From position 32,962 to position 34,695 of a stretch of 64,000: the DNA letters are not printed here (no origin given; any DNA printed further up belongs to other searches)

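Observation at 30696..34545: NuoE/NuoF (HydBC-type) flavoprotein core coupled to a Fe-S::FrhB fusion instead of a hydrogenase or formate dehydrogenase subunit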

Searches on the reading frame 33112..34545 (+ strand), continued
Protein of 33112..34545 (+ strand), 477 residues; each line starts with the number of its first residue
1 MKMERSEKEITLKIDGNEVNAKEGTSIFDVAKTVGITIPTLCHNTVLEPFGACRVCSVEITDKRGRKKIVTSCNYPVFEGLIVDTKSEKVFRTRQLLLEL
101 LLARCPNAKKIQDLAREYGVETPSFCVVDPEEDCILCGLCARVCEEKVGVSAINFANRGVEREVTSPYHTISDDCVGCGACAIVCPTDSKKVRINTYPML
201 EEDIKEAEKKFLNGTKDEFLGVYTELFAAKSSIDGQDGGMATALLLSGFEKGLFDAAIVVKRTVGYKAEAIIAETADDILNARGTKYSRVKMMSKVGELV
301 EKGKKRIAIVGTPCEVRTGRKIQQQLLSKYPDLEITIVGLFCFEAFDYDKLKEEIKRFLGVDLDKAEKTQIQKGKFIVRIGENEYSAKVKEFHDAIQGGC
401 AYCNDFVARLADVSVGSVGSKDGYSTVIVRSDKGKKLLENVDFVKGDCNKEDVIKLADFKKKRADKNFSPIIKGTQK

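Call 42: list_cluster_members(proteins=[P0122, P0121, P0125, P0126, P0130, P0120, P0112])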
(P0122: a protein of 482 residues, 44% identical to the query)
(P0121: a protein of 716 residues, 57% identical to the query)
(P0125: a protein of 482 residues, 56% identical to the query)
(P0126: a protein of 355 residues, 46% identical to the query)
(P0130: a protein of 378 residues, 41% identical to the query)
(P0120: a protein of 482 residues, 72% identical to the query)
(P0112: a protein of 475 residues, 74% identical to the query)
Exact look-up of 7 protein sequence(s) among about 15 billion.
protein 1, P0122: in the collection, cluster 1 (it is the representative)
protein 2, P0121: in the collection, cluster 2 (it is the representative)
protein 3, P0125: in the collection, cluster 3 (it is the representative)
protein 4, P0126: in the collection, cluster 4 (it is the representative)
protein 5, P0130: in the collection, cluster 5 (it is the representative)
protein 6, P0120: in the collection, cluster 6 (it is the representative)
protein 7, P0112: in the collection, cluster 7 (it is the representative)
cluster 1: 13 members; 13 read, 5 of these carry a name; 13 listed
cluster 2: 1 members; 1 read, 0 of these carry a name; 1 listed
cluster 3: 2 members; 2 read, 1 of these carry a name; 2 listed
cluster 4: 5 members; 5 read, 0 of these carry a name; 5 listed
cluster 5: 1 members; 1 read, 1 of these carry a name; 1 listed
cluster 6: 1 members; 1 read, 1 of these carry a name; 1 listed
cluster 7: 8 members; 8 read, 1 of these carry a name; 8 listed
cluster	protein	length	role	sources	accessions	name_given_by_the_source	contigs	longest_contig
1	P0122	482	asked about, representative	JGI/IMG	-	coenzyme F420 hydrogenase subunit beta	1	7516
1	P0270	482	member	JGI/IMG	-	coenzyme F420 hydrogenase subunit beta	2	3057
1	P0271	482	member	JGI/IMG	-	coenzyme F420 hydrogenase subunit beta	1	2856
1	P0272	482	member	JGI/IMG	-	coenzyme F420 hydrogenase subunit beta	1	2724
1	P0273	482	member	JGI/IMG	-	coenzyme F420 hydrogenase subunit beta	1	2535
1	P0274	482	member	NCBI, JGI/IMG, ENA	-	-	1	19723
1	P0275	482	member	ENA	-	-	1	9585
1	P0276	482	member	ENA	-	-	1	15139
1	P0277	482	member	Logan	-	-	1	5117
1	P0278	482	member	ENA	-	-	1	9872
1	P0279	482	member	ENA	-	-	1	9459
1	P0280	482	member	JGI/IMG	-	-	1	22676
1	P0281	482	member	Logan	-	-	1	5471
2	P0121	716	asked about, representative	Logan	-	-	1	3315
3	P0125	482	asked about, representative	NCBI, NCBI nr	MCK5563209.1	RnfABCDGE type electron transport complex subunit D, partial [Candidatus Bathyarchaeota ... | RnfABCDGE type electron transport complex subunit D [Candidatus Bathyarchaeota archaeon]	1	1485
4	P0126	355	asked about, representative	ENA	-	-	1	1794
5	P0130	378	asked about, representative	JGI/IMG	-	coenzyme F420-reducing hydrogenase beta subunit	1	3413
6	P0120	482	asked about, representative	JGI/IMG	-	coenzyme F420-reducing hydrogenase beta subunit/ferredoxin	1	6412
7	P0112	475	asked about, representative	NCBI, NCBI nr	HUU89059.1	MAG TPA: Coenzyme F420 hydrogenase/dehydrogenase, beta subunit C-terminal domain ... | Coenzyme F420 hydrogenase/dehydrogenase, beta subunit C-terminal domain [Candidatus ...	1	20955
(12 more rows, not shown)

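Call 44: find_related_loci(query=A1, collection=genome_contigs, flank=8000)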
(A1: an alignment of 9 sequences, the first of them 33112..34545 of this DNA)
Query A1 (477 aa) in genome_contigs; peptide patterns used: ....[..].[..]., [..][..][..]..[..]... (x = any residue, [..] = any of these).
368 stretches matched a pattern; 281 encode a relative of the query (tblastn E <= 1e-3); the best 80 are kept; 80 distinct loci.
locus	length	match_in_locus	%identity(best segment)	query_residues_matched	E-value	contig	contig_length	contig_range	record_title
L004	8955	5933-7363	92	1-477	0e+0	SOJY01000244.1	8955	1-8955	MAG: Candidatus Bathyarchaeum sp. isolate E44_bin4 NODE_3684_length_8955_cov_8.394494, whole genome shotgun sequence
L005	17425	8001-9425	87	2-476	0e+0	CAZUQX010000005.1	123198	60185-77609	MAG TPA_asm: uncultured Candidatus Bathyarchaeia archaeon isolate SRP323688_co1_42 genome assembly, contig: NODE_288_len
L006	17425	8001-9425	85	2-476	0e+0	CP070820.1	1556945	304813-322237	MAG: Candidatus Bathyarchaeum sp. isolate bin115 chromosome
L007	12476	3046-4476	84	1-477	0e+0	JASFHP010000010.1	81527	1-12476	MAG: Candidatus Bathyarchaeota archaeon isolate D0608M20metaG_Bin_680 D0608M20metaG_FD_scaffold_25_c1, whole genome shot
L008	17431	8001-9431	84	1-477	0e+0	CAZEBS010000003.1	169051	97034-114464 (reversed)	MAG TPA_asm: uncultured Candidatus Bathyarchaeia archaeon isolate SRP323688_co1_125 genome assembly, contig: NODE_166_le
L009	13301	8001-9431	84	1-477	0e+0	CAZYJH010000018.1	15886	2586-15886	MAG TPA_asm: uncultured Candidatus Bathyarchaeia archaeon isolate binchicken_co81_63 genome assembly, contig: NODE_5399_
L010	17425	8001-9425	85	2-476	0e+0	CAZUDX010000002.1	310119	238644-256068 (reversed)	MAG TPA_asm: uncultured Candidatus Bathyarchaeia archaeon isolate SRP323688_co1_173 genome assembly, contig: NODE_46_len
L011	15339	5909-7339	83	1-477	0e+0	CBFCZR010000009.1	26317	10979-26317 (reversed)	MAG TPA_asm: Candidatus Bathyarchaeota archaeon isolate SRR6194934_binner123_Refined_40 genome assembly, contig: ERZ7813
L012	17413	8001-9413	79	3-474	0e+0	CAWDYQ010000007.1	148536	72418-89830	MAG: Candidatus Bathyarchaeota archaeon isolate MFD09779.bin.1.203 genome assembly, contig: contig_4511, whole genome sh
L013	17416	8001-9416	80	6-477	0e+0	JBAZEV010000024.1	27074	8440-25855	MAG: Candidatus Bathyarchaeia archaeon isolate SO_2017_LW3_134 NODE_4416_length_27074_cov_1.034549_LW162_2017, whole gen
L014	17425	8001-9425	84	2-476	0e+0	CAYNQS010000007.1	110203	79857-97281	MAG TPA_asm: uncultured Candidatus Bathyarchaeia archaeon isolate SRP323688_co1_271 genome assembly, contig: NODE_353_le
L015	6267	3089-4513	77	2-476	0e+0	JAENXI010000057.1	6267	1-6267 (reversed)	MAG: Candidatus Bathyarchaeota archaeon isolate 14_8_m_bin19 NODE_57_length_6267_cov_17.646688, whole genome shotgun seq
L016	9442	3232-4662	75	1-477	0e+0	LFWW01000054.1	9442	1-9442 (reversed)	MAG: miscellaneous Crenarchaeota group-6 archaeon AD8-1 WOR_8-12_9053, whole genome shotgun sequence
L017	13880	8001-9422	74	1-474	0e+0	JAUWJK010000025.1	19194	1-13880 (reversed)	MAG: Candidatus Bathyarchaeota archaeon isolate CSMAG_2318 CSMAG_2318_k127_4265314_length_19194_cov_108.0124, whole geno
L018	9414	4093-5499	71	8-476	0e+0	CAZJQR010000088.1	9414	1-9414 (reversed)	MAG TPA_asm: uncultured Candidatus Bathyarchaeia archaeon isolate SRP185410_co2_368 genome assembly, contig: NODE_9626_l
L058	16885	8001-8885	57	182-475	2e-101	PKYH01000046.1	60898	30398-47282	MAG: Candidatus Bathyarchaeota archaeon isolate palsa_986 73.20120500_P19.30_contig_1229, whole genome shotgun sequence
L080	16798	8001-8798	53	202-466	4e-85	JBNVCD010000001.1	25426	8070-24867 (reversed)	MAG: Candidatus Bathyarchaeia archaeon isolate A05DMB21 NODE_1_length_25426_cov_2.900162, whole genome shotgun sequence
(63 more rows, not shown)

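Call 64: search_protein_families(library=pfam, proteins=[L058:5076-5702:+, L058:7995-8921:+, L058:9038-9802:+, L080:3539-5230:+, L080:5227-5931:+, L080:5932-6474:+, L080:6491-7921:+, L080:7998-8813:+, L080:8908-9633:+], max_evalue=0.0001)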
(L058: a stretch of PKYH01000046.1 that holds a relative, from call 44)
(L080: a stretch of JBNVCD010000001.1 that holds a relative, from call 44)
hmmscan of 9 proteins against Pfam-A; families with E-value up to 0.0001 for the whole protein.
L058:5076-5702:+ (208 aa): 1 family
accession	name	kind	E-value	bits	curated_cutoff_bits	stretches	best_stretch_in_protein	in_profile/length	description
PF13510.11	Fer2_4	-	8.4e-20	71.1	22.8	1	3-81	2-81/82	2Fe-2S iron-sulfur cluster binding domain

L058:7995-8921:+ (308 aa): 2 families
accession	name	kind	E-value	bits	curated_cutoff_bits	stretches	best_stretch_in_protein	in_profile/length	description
PF04432.18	FrhB_FdhB_C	-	3.3e-38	131.4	23.3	1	127-265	2-138/150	Coenzyme F420 hydrogenase/dehydrogenase, beta subunit C terminus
PF04422.18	FrhB_FdhB_N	-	2.3e-13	50.5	22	1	56-111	14-70/78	Coenzyme F420 hydrogenase/dehydrogenase, beta subunit N-term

L058:9038-9802:+ (254 aa): 0 families

L080:3539-5230:+ (563 aa): 5 families
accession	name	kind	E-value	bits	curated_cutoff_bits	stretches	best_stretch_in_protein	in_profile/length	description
PF01512.22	Complex1_51K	-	3e-42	144.5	31.2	1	178-346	4-149/150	Nuo51 FMN-binding domain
PF10589.14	NADH_4Fe-4S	-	1.6e-31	108.5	23.5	1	457-541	1-85/85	NADH-ubiquinone oxidoreductase-F iron-sulfur binding region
PF01257.25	2Fe-2S_thioredx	-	6.5e-09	36.2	24.8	1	29-109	61-143/145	Thioredoxin-like [2Fe-2S] ferredoxin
PF10531.15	SLBB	-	3.6e-08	33.6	27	1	372-418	4-53/55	SLBB domain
PF22461.2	SLBB_2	-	1.8e-06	28.4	27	1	370-420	3-50/79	SLBB domain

L080:5227-5931:+ (234 aa): 13 families
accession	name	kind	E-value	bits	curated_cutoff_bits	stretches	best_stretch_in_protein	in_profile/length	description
PF13510.11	Fer2_4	-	3.2e-23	82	22.8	1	4-80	2-81/82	2Fe-2S iron-sulfur cluster binding domain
PF10588.14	NADH-G_4Fe-4S_3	-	1.6e-13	50.4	27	1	87-125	1-39/40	NADH-ubiquinone oxidoreductase-G iron-sulfur binding region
PF22117.2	Fer4_Nqo3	-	2.4e-10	40.9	27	1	141-209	2-66/67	NADH-quinone oxidoreductase subunit 3, ferredoxin-like domain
PF12838.12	Fer4_7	-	1.6e-09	38.6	27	1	149-208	1-52/52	4Fe-4S dicluster domain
PF12837.12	Fer4_6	-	1.1e-08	35.1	25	2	191-209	6-24/24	4Fe-4S binding domain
PF13237.11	Fer4_10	-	7.9e-08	32.6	25.5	0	189-212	4-29/53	4Fe-4S dicluster domain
PF00037.32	Fer4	-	9.2e-08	32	21.1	1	191-210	5-24/24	4Fe-4S binding domain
PF14697.11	Fer4_21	-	1.1e-07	32.3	35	1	144-209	2-57/59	4Fe-4S dicluster domain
PF13183.11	Fer4_8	-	1.4e-06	29.2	27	1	148-207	3-67/68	4Fe-4S dicluster domain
PF13484.11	Fer4_16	-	4.9e-06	27.7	30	1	194-214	2-21/66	4Fe-4S double cluster binding domain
PF13459.11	Fer4_15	-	1.4e-05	26.1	22.4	1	144-211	2-66/66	4Fe-4S single cluster domain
PF12797.12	Fer4_2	-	1.7e-05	24.9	24.5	0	143-160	3-20/22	4Fe-4S binding domain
PF13187.11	Fer4_9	-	4e-05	24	27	1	149-209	1-52/52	4Fe-4S dicluster domain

L080:5932-6474:+ (180 aa): 1 family
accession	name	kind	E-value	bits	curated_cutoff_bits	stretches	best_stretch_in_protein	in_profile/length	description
PF01058.29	Oxidored_q6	-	2.5e-30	105.3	27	1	17-165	1-128/128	NADH ubiquinone oxidoreductase, 20 Kd subunit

L080:6491-7921:+ (476 aa): 1 family
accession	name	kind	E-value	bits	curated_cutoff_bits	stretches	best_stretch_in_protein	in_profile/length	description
PF00374.24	NiFeSe_Hases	-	4.5e-34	118.7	25.8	2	41-119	1-79/508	Nickel-dependent hydrogenase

L080:7998-8813:+ (271 aa): 2 families
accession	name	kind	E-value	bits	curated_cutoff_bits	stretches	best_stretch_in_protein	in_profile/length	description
PF04432.18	FrhB_FdhB_C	-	3.8e-32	111.7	23.3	1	106-244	2-138/150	Coenzyme F420 hydrogenase/dehydrogenase, beta subunit C terminus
PF04422.18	FrhB_FdhB_N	-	8e-13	48.8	22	1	34-97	14-77/78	Coenzyme F420 hydrogenase/dehydrogenase, beta subunit N-term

L080:8908-9633:+ (241 aa): 0 families

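Call 65: predict_structure(alignment_id=A2)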
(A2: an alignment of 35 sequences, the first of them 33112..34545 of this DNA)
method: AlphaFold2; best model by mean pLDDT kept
length: 477 residues; sequences in the alignment: 35
mean_pLDDT: 70.3   pTM: 0.60
mean pLDDT of the five models: 70.3, 69.5, 67.9, 67.5, 66.8
residues with pLDDT >= 90: 111; 70-90: 177; 50-70: 94; < 50: 95
segments of 3 or more residues with pLDDT < 50: 1-6, 46-53, 125-186, 192-197, 397-399, 474-477
pLDDT, mean of each block of 10 residues (from residue 1): 55 93 83 80 50 63 71 75 85 71 65 79 53 33 25 23 23 26 45 50 85 93 95 79 93 90 58 89 62 71 89 80 80 92 62 83 73 68 81 58 77 89 88 94 91 85 69 45
secondary structure, 60 per line:
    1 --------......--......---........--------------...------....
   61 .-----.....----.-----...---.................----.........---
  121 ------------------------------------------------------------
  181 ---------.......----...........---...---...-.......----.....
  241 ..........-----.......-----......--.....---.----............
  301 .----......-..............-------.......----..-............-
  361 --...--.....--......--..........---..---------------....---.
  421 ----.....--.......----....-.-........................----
elements in order: E9-14 E17-22 H27-33 E57-61 E67-71 E82-84 H88-104 H109-117 H190-196 H201-211 E215-217 E221-223 E225-231 H236-250 E256-262 E268-273 H276-280 H289-301 E306-311 H313-326 E334-340 H348-359 E368-372 E375-380 E383-388 H389-392 E413-416 E425-429 H432-438 E443-446 H450-473

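Call 69: fold_search(model_id=the predicted structure, library=pdb)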
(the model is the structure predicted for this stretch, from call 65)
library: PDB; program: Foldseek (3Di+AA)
matches with E <= 10: 644; with E <= 0.001: 136
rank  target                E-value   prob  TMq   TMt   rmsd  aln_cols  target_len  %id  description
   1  8riu_B                5.0e-22  1.00  0.49  0.62   3.3       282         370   33  Crystal structure of the F420-reducing carbon monoxide dehydrogenase component from the ethanotroph Candidatus Ethanop (released 2024-10-02)
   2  7np8_B                2.4e-21  1.00  0.46  0.36   4.0       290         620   34  Crystal structure of the Coenzyme F420-dependent sulfite reductase from Methanocaldococcus jannaschii at 2.3-A resolut (released 2022-03-23)
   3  7np8_A                2.5e-21  1.00  0.46  0.36   4.0       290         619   34  Crystal structure of the Coenzyme F420-dependent sulfite reductase from Methanocaldococcus jannaschii at 2.3-A resolut (released 2022-03-23)
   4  9r51_B                4.5e-21  1.00  0.48  0.78   3.5       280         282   32  Dimeric state of the F420-reducing hydrogenase from Methanothermococcus thermolithotrophicus in crystalline form 1 (released 2025-10-22)
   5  7npa_D                2.4e-20  1.00  0.49  0.38   6.3       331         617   30  Crystal structure of the Coenzyme F420-dependent sulfite reductase from Methanothermococcus thermolithotrophicus at 1. (released 2022-03-23)
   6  9r52_B                2.8e-20  1.00  0.48  0.79   3.4       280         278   31  Dimeric state of the F420-reducing hydrogenase from Methanothermococcus thermolithotrophicus in crystalline form 2 (released 2025-10-22)
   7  7npa_A                5.3e-20  1.00  0.47  0.37   4.1       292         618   32  Crystal structure of the Coenzyme F420-dependent sulfite reductase from Methanothermococcus thermolithotrophicus at 1. (released 2022-03-23)
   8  6qii_B                1.6e-19  1.00  0.48  0.76   3.3       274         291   31  Xenon derivatization of the F420-reducing [NiFe] hydrogenase complex from Methanosarcina barkeri (released 2019-10-23)
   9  7npa_N                2.0e-19  1.00  0.47  0.38   6.6       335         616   29  Crystal structure of the Coenzyme F420-dependent sulfite reductase from Methanothermococcus thermolithotrophicus at 1. (released 2022-03-23)
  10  6qgr_B                2.3e-19  1.00  0.48  0.76   3.3       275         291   31  The F420-reducing [NiFe] hydrogenase complex from Methanosarcina barkeri at the Nia-S state (released 2019-10-23)
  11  4ci0_C                4.2e-19  1.00  0.48  0.79   3.2       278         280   33  Electron cryo-microscopy of F420-reducing NiFe hydrogenase Frh (released 2014-02-26)
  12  8rja_E                2.4e-18  1.00  0.47  0.62   4.9       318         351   28  Crystal structure of the F420-reducing formylmethanofuran dehydrogenase complex from the ethanotroph Candidatus Ethano (released 2024-10-02)
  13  5dqr_E                2.5e-14  1.00  0.45  0.53   4.6       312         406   20  The crystal structure of Arabidopsis 7-hydroxymethyl chlorophyll a reductase (HCAR) (released 2016-04-20)
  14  7bkb_E                3.9e-14  1.00  0.42  0.48   4.5       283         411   19  Formate dehydrogenase - heterodisulfide reductase - formylmethanofuran dehydrogenase complex from Methanospirillum hun (released 2021-09-29)
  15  5dqr_B                5.7e-14  1.00  0.45  0.52   4.6       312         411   19  The crystal structure of Arabidopsis 7-hydroxymethyl chlorophyll a reductase (HCAR) (released 2016-04-20)
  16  5dqr_A                8.4e-14  1.00  0.44  0.50   3.2       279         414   19  The crystal structure of Arabidopsis 7-hydroxymethyl chlorophyll a reductase (HCAR) (released 2016-04-20)
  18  5dqr_C                2.5e-13  1.00  0.43  0.49   3.6       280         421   19  The crystal structure of Arabidopsis 7-hydroxymethyl chlorophyll a reductase (HCAR) (released 2016-04-20)
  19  5dqr_F                3.8e-13  1.00  0.46  0.52   5.1       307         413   18  The crystal structure of Arabidopsis 7-hydroxymethyl chlorophyll a reductase (HCAR) (released 2016-04-20)
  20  5dqr_D                1.9e-12  1.00  0.44  0.51   3.6       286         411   19  The crystal structure of Arabidopsis 7-hydroxymethyl chlorophyll a reductase (HCAR) (released 2016-04-20)
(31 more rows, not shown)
